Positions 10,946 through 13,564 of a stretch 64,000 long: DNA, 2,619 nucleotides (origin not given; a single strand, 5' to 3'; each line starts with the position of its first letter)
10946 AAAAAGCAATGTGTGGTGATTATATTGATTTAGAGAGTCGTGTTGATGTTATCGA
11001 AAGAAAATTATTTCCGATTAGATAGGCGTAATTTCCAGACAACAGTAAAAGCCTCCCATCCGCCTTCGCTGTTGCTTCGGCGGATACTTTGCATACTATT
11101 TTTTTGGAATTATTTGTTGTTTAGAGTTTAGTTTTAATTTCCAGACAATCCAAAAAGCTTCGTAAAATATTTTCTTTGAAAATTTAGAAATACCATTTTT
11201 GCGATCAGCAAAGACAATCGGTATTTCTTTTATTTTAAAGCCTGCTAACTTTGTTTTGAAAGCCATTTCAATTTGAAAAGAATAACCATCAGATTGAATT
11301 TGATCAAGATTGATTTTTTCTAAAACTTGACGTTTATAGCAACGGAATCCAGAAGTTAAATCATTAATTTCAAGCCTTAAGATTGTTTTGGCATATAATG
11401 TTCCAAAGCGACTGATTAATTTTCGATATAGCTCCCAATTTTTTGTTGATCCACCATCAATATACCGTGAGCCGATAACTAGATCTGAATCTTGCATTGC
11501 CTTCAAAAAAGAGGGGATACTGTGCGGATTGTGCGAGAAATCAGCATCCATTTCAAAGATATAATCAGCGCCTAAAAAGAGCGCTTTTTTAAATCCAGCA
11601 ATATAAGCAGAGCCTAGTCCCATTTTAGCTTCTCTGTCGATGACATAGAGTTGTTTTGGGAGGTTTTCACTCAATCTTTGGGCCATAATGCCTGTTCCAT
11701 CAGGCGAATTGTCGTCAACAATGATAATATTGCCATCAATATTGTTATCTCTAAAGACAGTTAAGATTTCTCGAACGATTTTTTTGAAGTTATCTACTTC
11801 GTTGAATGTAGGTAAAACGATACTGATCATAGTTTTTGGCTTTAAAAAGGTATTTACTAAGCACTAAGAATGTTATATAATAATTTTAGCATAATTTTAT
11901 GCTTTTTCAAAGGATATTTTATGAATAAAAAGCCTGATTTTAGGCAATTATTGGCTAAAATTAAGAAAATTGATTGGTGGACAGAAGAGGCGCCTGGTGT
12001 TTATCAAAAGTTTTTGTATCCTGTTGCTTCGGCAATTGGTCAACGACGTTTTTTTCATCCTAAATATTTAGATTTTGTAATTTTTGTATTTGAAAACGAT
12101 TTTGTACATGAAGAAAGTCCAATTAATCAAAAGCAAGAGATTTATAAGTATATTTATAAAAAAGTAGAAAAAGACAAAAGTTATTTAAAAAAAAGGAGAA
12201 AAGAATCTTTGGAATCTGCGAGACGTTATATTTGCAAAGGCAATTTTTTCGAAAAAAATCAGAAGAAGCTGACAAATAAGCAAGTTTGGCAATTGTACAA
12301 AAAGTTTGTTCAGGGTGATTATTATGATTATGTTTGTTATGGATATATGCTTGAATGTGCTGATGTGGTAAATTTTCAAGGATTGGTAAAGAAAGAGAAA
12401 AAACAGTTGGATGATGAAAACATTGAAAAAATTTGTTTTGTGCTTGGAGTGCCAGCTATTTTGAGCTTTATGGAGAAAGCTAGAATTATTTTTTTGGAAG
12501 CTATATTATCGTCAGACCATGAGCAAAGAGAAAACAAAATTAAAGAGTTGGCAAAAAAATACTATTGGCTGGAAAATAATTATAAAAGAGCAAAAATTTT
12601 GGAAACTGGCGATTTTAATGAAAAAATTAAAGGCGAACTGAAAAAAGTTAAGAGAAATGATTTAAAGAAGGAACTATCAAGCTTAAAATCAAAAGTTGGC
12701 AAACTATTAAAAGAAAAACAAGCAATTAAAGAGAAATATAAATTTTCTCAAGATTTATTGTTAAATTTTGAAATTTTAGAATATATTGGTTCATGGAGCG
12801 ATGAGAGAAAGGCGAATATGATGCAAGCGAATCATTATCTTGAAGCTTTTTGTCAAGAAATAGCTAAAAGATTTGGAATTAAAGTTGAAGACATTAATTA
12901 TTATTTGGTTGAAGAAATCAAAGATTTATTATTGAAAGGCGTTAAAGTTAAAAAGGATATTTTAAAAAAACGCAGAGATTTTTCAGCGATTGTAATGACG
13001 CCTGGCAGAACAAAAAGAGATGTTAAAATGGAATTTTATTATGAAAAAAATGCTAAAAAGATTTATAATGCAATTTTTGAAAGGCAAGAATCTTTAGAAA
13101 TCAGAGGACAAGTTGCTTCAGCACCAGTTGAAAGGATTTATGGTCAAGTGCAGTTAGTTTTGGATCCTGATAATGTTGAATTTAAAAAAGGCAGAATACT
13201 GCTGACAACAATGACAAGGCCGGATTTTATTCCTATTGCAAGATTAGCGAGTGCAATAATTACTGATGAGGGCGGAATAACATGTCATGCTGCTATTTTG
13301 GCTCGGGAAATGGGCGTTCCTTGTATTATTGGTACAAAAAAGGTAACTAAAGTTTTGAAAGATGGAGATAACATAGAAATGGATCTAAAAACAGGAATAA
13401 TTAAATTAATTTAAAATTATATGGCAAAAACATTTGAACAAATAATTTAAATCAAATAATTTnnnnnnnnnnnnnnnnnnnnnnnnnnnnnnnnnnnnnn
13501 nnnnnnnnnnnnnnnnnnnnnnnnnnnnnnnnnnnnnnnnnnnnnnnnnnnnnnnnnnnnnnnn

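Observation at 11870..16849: Six-gene operon resembling a split PEP-synthase / rifampin-phosphotransferase-like enzyme system of unknown substrate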

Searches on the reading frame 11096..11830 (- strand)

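Call 3: search_protein_families(library=pfam, proteins=[window:11096-11830:-], max_evalue=0.1)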
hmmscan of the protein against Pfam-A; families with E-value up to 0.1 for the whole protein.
window:11096-11830:- (244 aa): 2 families
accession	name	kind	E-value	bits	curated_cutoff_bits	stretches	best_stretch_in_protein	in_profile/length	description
PF00535.33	Glycos_transf_2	-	2.1e-26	93.3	23.3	1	3-173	1-167/168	Glycosyl transferase family 2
PF01339.22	CheB_methylest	-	0.037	14.2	24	1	19-93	13-81/174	CheB methylesterase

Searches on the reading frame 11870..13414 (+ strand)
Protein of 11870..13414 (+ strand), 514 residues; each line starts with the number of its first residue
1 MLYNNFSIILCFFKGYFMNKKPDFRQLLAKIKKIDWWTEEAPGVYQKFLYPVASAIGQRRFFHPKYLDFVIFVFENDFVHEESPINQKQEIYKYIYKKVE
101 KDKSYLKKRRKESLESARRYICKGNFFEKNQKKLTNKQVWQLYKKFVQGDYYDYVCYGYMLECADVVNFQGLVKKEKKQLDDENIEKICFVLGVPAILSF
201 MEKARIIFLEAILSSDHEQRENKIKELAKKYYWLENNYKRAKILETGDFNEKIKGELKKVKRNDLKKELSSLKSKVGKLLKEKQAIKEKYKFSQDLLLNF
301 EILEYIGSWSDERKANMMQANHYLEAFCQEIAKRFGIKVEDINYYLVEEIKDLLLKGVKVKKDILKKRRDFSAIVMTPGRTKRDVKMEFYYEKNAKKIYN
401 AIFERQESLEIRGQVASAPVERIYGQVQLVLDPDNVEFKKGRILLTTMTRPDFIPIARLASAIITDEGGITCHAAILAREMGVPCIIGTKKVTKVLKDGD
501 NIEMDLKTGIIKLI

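Call 3: search_protein_families(library=pfam, proteins=[window:11870-13414:+], max_evalue=0.1)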
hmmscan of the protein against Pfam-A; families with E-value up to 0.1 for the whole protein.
window:11870-13414:+ (514 aa): 1 family
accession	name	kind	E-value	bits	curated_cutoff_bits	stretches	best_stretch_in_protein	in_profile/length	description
PF00391.29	PEP-utilizers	-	3.6e-23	81.4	23.1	1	438-509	1-72/72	PEP-utilising enzyme, mobile domain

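Call 4: search_protein_families(library=ncbifam, proteins=[window:11870-13414:+], max_evalue=0.1)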
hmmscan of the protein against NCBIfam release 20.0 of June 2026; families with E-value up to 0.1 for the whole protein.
window:11870-13414:+ (514 aa): 27 families (the best 25 are shown)
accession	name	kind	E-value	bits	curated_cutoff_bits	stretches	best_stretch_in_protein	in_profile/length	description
NF005057.0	PRK06464.1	equivalog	1e-31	109.8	598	1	397-511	344-460/798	phosphoenolpyruvate synthase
TIGR01418.1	PEP_synth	equivalog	3.3e-28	98.5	739.75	1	398-508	341-450/784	pyruvate, water dikinase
NF004882.0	PRK06241.2-3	equivalog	2.6e-22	78.8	850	1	326-514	633-819/827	phosphoenolpyruvate synthase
NF006153.0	PRK08296.1-5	subfamily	5.5e-18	64.7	578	1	405-513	498-605/608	hypothetical protein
NF004878.0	PRK06241.1-3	subfamily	7.7e-18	64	945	1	413-513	786-888/891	phosphoenolpyruvate synthase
NF004881.0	PRK06241.2-2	equivalog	9.6e-18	63.8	883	1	406-513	784-889/898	phosphoenolpyruvate synthase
NF004877.0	PRK06241.1-2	subfamily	2.7e-16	59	866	1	340-513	703-867/869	phosphoenolpyruvate synthase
NF004879.0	PRK06241.1-4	equivalog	6.3e-16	57.7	976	1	259-513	625-867/868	phosphoenolpyruvate synthase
NF004978.0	PRK06354.1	subfamily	9.6e-16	57.3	462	1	423-511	493-582/590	pyruvate kinase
NF004880.0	PRK06241.2-1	equivalog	2.4e-15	55.6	972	1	337-512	670-835/837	phosphoenolpyruvate synthase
NF041857.1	RIF_Ptrans_rph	equivalog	4.3e-15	55.1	999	1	339-513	698-863/864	rifamycin-inactivating phosphotransferase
NF004883.0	PRK06241.2-4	equivalog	8.7e-15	53.9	1063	1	423-511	822-910/928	phosphoenolpyruvate synthase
NF052632.1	undecylprod_RedH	equivalog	1.4e-14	53.1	1350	1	421-513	783-877/880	undecylprodigiosin ligase RedH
NF052631.1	prodigiosin_PigC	equivalog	3.7e-14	51.6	1300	1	406-512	774-880/883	prodigiosin ligase PigC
NF006151.0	PRK08296.1-3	equivalog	5.5e-14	51.6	693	1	400-513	490-602/604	hypothetical protein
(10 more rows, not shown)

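Call 78: list_cluster_members(proteins=[window:11870-13414:+, window:13463-14890:+, window:14894-15151:+, window:15148-15900:+, window:15890-16849:+, window:16912-17178:+])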
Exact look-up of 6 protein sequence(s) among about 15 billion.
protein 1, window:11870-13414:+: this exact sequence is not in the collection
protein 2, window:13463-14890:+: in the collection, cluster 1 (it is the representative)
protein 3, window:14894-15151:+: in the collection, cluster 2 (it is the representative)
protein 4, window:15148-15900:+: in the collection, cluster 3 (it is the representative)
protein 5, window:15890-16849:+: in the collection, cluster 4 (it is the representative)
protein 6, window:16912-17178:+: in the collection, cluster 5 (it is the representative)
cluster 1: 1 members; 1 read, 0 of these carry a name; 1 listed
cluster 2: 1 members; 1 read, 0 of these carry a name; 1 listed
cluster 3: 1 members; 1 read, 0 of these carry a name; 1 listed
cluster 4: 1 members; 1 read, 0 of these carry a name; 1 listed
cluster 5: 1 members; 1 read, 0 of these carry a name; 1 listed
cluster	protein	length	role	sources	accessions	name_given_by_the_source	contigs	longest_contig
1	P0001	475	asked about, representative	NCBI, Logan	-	-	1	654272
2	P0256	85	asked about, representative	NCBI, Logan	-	-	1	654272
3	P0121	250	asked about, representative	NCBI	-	-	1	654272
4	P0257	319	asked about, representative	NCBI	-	-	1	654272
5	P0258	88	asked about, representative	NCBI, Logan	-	-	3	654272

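Call 87: search_protein_families(library=padloc, proteins=[window:11921-13414:+], max_evalue=0.01)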
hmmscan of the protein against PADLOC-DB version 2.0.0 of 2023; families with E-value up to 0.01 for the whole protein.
window:11921-13414:+ (497 aa): 0 families
